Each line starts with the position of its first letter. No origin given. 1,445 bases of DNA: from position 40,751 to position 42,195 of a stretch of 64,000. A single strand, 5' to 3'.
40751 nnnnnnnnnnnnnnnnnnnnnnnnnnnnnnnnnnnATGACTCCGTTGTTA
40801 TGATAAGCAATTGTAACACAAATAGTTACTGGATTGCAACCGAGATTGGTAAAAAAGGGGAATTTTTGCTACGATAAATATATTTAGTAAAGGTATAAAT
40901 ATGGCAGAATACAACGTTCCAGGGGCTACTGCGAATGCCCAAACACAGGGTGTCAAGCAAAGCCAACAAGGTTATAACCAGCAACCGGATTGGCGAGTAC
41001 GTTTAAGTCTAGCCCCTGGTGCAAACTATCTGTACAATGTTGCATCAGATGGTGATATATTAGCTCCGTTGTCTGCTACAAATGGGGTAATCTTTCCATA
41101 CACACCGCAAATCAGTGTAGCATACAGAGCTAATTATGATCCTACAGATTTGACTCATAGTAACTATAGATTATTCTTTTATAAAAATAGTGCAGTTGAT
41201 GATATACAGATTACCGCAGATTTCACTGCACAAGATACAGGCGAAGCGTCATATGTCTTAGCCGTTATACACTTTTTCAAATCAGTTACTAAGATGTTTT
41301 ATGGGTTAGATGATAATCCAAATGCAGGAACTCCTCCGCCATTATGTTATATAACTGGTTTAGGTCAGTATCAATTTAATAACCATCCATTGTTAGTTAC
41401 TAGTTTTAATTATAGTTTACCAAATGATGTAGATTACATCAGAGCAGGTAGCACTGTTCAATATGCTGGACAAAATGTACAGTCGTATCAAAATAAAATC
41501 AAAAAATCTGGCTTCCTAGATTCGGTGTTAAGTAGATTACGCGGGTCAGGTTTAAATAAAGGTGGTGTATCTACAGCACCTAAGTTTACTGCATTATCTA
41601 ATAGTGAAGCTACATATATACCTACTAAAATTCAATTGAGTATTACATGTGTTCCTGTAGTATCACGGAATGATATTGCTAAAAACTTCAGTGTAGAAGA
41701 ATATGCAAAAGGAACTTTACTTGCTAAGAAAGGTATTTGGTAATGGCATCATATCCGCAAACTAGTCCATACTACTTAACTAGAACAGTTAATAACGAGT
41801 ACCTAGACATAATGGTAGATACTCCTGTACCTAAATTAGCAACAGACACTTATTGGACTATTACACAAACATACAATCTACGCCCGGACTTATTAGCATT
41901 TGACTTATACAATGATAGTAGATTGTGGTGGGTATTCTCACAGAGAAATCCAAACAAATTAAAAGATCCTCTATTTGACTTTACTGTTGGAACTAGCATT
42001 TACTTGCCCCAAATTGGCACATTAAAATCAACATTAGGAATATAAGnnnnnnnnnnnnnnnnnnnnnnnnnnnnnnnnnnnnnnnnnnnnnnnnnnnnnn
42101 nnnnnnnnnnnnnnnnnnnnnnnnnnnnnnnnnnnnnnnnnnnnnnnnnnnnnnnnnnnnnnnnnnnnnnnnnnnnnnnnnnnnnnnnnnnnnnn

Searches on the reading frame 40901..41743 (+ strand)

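Call 91: search_protein_families(library=phrogs, proteins=[window:40901-41743:+], max_evalue=0.001)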
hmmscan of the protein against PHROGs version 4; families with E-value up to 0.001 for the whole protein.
window:40901-41743:+ (280 aa): 1 family
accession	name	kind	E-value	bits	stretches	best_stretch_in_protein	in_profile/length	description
phrog_12050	-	head and packaging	5.8e-46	158.7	1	24-206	260-459/507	virion structural protein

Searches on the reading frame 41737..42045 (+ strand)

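Call 91: search_protein_families(library=phrogs, proteins=[window:41737-42045:+], max_evalue=0.001)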
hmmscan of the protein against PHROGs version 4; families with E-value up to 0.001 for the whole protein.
window:41737-42045:+ (102 aa): 2 families
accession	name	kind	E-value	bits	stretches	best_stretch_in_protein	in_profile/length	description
phrog_7145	-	tail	3.1e-21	76.5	1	2-97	4-98/108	baseplate wedge subunit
phrog_15542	-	tail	0.00011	23.2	1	35-99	33-94/110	tail sheath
